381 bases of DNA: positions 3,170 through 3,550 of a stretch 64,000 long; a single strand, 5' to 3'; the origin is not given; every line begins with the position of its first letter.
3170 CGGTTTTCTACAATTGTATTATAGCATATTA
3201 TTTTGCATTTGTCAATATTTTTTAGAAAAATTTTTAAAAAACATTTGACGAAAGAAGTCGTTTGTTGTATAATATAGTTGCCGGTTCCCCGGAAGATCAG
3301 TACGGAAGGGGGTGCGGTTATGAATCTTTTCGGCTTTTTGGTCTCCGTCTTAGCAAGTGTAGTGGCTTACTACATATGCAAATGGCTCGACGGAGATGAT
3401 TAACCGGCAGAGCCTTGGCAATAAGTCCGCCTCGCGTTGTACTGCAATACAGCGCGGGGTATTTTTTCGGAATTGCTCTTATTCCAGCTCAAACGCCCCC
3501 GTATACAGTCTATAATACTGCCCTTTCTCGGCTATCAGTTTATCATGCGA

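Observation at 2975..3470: Type I toxin-antitoxin-like module with a divergent, trans-encoded antisense RNA that matches both ends of the toxin mRNA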

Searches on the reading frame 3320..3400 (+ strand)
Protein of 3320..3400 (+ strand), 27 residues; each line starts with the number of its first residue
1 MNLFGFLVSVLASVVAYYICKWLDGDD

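Call 6: search_protein_families(library=pfam, proteins=[window:3320-3400:+], max_evalue=10)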
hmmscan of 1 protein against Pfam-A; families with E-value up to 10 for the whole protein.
seq(27 aa): 1 family
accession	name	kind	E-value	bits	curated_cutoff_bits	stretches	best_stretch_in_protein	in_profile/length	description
PF09926.15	DUF2158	-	0.13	12.4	22.3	1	11-26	22-37/50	Uncharacterized small protein (DUF2158)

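Call 7: search_protein_families(library=ncbifam, proteins=[window:3320-3400:+], max_evalue=10)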
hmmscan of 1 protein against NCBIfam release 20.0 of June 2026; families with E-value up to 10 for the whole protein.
seq(27 aa): 1 family
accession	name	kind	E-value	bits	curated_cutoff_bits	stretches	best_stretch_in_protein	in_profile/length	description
NF047374.1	CD_typeI_toxin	equivalog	0.00096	19.5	60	1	5-20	3-18/51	type I toxin-antitoxin system toxin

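Call 29: search_solved_structures(query=A2, max_evalue=10, show_alignments=3)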
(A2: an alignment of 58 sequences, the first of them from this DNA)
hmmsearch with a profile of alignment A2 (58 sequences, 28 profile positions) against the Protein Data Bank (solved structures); distinct sequences matched with E-value up to 10: 1.
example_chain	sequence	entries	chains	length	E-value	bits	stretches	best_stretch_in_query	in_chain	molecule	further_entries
9s35_A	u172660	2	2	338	0.19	14.5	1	4-19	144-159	GDP-mannose transporter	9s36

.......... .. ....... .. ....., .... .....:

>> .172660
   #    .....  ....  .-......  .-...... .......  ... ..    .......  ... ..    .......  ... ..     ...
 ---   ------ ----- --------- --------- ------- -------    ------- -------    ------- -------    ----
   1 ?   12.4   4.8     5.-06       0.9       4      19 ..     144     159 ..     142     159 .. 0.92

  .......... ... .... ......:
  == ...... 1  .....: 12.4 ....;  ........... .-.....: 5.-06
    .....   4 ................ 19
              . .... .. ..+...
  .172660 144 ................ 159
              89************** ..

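Call 30: search_protein_families(library=pfam, alignment_id=A2, max_evalue=10)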
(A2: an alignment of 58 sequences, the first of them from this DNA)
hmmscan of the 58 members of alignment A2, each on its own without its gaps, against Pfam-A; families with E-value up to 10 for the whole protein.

A. member 1, seq(27 aa): 1 family
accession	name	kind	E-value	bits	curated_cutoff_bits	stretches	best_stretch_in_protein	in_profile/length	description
PF09926.15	DUF2158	-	0.13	12.4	22.3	1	11-26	22-37/50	Uncharacterized small protein (DUF2158)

B. families by the number of members that match (of 58 scanned): 15 families
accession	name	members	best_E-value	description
PF09926.15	DUF2158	32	0.0046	Uncharacterized small protein (DUF2158)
PF16083.10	Phage_holin_3_3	15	0.017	LydA holin phage, holin superfamily III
PF09335.16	VTT_dom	12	0.02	VTT domain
PF18422.6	TNFR_16_TM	6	0.016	Tumor necrosis factor receptor member 16 trans-membrane domain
PF12822.12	ECF_trnsprt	4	0.038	ECF transporter, substrate-specific component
PF09527.15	ATPase_gene1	3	0.0018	Putative F0F1-ATPase subunit Ca2+/Mg2+ transporter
PF09835.14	DUF2062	3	0.014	Uncharacterized protein conserved in bacteria (DUF2062)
PF11712.13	Vma12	3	0.12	Endoplasmic reticulum-based factor for assembly of V-ATPase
PF06570.16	DUF1129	1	0.014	Protein of unknown function (DUF1129)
PF11099.14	M11L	1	0.12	Apoptosis regulator M11L like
PF11245.13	DUF2544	1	0.13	Protein of unknown function (DUF2544)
PF15932.10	DUF4748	1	0.13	Domain of unknown function (DUF4748)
PF13940.11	Ldr_toxin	1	0.17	Toxin Ldr, type I toxin-antitoxin system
PF16935.10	Hol_Tox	1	0.27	Putative Holin-like Toxin (Hol-Tox)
PF13134.11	DUF3948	1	0.34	Protein of unknown function (DUF3948)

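Call 31: search_protein_families(library=ncbifam, alignment_id=A2, max_evalue=10)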
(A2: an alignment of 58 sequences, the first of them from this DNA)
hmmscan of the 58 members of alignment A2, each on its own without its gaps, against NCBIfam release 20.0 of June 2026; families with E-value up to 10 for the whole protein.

A. member 1, seq(27 aa): 1 family
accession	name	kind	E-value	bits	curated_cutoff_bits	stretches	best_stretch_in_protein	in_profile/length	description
NF047374.1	CD_typeI_toxin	equivalog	0.00096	19.5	60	1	5-20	3-18/51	type I toxin-antitoxin system toxin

B. families by the number of members that match (of 58 scanned): 8 families
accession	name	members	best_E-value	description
NF047374.1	CD_typeI_toxin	55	0.00014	type I toxin-antitoxin system toxin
NF007332.0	PRK09821.1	8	0.034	GntP family transporter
NF047378.1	photo_II_Psb35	2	0.012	photosystem II assembly protein Psb35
NF033492.1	podovir_small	2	0.031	putative phage replication protein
NF033608.1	type_I_tox_Fst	2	0.17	type I toxin-antitoxin system Fst family toxin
NF038035.1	lactGalph_entA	1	0.026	lactococcin G-alpha/enterocin 1071A family bacteriocin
TIGR01673.1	holin_LLH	1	0.072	phage holin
TIGR04205.1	classIII_w_PIP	1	0.091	class III signal peptide domain-containing protein, archaeosortase D/PIP-CTERM system-associated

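Call 35: search_dna_similar(query=window:3320-3400:+, collection=plasmids, mode=protein, max_evalue=0.01, max_rows=25)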
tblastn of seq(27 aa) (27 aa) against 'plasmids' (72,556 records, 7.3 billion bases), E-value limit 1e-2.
Records with a match: 13; places in all: 13; records where one place covers at least 80% of the query: 13.
Best place of each record, by identity: 60-80% 12; <60% 1.
By first word of the organism name: Aerococcus 5; uncultured 2; Waltera 1; Clostridium 1; Mediterraneibacter 1; Ligilactobacillus 1; Butyricicoccus 1; Streptococcus 1.
By predicted mobility (MOB-suite, as given by PLSDB): non-mobilizable 12; mobilizable 1.
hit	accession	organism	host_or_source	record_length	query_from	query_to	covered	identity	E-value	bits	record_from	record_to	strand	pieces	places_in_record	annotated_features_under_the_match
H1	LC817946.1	Waltera intestinalis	Homo sapiens,Genome Sequencing,feces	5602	1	27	100%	78.6%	1e-5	45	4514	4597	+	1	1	none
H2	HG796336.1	uncultured bacterium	-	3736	1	27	100%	75.0%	2e-4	42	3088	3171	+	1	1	none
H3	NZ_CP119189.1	Clostridium perfringens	goat,fecal sample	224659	2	27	96%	73.1%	3e-5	44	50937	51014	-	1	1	none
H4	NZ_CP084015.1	Mediterraneibacter gnavus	Homo sapiens,pure culture,human feces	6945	2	27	96%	69.2%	3e-4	41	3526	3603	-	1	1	none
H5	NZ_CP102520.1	Ligilactobacillus salivarius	Homo sapiens,Cell culture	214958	2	24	85%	78.3%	4e-4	41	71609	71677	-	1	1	none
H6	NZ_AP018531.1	Butyricicoccus sp. GAM44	Homo sapiens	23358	5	26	81%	77.3%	5e-3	37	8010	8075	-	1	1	none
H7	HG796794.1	uncultured bacterium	-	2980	3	24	81%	68.2%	5e-3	38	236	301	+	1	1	none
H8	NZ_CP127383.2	Aerococcus tenax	Homo sapiens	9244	4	27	89%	62.5%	2e-3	39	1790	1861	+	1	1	none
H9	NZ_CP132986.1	Aerococcus mictus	Homo sapiens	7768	4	27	89%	62.5%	2e-3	39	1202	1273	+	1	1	none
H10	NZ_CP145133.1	Aerococcus mictus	Homo sapiens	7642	4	27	89%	62.5%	2e-3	39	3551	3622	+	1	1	none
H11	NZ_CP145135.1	Aerococcus tenax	Homo sapiens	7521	4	27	89%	62.5%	2e-3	39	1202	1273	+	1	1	none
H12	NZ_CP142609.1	Aerococcus tenax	Homo sapiens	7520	4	27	89%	62.5%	2e-3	39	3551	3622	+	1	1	none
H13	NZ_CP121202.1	Streptococcus pluranimalium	Pig,tissue sample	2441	2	27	96%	53.8%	2e-3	39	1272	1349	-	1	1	none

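Call 36: search_dna_similar(query=window:3320-3400:+, collection=phages, mode=protein, max_evalue=0.01, max_rows=25)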
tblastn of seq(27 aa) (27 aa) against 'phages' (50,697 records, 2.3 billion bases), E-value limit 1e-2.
No match.

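Call 37: get_annotated_region(hit=H1, flank=3000)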
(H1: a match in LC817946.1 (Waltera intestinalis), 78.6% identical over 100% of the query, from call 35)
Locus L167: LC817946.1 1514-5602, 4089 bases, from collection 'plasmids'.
description: Waltera intestinalis 19YCFAH0.3Co2 plasmid p19YCFAH0.3Co2-2 DNA, complete sequence
organism: Waltera intestinalis (NCBI taxid 2606635)
taxonomy: Bacteria; Bacillota; Clostridia; Lachnospirales; Lachnospiraceae; Waltera; Waltera intestinalis
host: -; source: Homo sapiens,Genome Sequencing,feces; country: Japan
typing (MOB-suite, as given by PLSDB): non-mobilizable
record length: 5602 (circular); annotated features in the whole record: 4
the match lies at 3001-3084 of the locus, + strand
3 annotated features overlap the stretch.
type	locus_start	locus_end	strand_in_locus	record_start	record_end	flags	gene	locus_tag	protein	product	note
CDS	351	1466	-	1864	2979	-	-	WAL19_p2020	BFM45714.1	hypothetical protein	-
CDS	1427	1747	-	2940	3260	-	-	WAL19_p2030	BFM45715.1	hypothetical protein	-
CDS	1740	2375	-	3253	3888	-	-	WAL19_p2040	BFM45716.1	hypothetical protein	-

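Call 38: get_annotated_region(hit=H8, flank=1500)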
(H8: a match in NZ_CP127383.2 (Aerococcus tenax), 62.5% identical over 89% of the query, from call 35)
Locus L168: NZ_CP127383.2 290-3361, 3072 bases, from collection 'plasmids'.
description: Aerococcus tenax strain UMB3669 plasmid unnamed2, complete sequence
organism: Aerococcus tenax (NCBI taxid 3078812)
taxonomy: Bacteria; Bacillota; Bacilli; Lactobacillales; Aerococcaceae; Aerococcus; Aerococcus tenax
host: -; source: Homo sapiens; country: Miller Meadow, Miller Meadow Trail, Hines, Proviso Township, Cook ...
typing (MOB-suite, as given by PLSDB): non-mobilizable
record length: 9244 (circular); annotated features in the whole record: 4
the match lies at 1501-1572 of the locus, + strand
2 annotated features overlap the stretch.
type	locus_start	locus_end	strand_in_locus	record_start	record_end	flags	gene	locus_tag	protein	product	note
CDS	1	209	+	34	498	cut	-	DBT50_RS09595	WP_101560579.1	hypothetical protein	-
CDS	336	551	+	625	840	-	-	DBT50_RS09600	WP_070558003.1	hypothetical protein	-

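Call 39: get_annotated_region(hit=H13, flank=1300)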
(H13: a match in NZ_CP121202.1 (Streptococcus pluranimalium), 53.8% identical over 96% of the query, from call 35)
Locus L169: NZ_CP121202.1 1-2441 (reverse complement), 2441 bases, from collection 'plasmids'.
description: Streptococcus pluranimalium strain SP28 plasmid pSP28, complete sequence
organism: Streptococcus pluranimalium (NCBI taxid 82348)
taxonomy: Bacteria; Bacillota; Bacilli; Lactobacillales; Streptococcaceae; Streptococcus; Streptococcus pluranimalium
host: -; source: Pig,tissue sample; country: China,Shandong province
typing (MOB-suite, as given by PLSDB): non-mobilizable
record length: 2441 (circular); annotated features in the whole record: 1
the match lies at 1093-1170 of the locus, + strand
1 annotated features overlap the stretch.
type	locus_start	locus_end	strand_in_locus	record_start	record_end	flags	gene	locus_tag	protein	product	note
CDS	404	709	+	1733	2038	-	-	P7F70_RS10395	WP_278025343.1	hypothetical protein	-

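Call 40: get_annotated_region(hit=H5, flank=1500)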
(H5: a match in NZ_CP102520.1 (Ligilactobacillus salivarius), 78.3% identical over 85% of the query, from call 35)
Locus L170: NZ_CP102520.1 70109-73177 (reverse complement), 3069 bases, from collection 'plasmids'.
description: Ligilactobacillus salivarius strain SS-258 plasmid p1, complete sequence
organism: Ligilactobacillus salivarius (NCBI taxid 1624)
taxonomy: Bacteria; Bacillota; Bacilli; Lactobacillales; Lactobacillaceae; Ligilactobacillus; Ligilactobacillus salivarius
host: -; source: Homo sapiens,Cell culture; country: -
typing (MOB-suite, as given by PLSDB): non-mobilizable; replicon rep_cluster_1685
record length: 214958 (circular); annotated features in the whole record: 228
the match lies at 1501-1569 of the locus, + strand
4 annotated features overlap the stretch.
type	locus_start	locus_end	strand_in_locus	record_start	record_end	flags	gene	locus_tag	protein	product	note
CDS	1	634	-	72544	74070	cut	-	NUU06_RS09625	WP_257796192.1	ABC transporter permease/substrate-binding protein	-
CDS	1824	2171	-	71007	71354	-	-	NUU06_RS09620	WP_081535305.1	hypothetical protein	-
CDS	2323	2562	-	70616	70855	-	-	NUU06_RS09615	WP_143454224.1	hypothetical protein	-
CDS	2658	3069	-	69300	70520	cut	-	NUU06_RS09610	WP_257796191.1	transposase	-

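Call 57: search_protein_families(library=phrogs, proteins=[window:3320-3400:+], max_evalue=1)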
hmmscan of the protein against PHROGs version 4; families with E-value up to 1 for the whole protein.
seq(27 aa): 1 family
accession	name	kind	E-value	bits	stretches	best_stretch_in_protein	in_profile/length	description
phrog_738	-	unknown function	0.00011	23.5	1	3-23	5-25/52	-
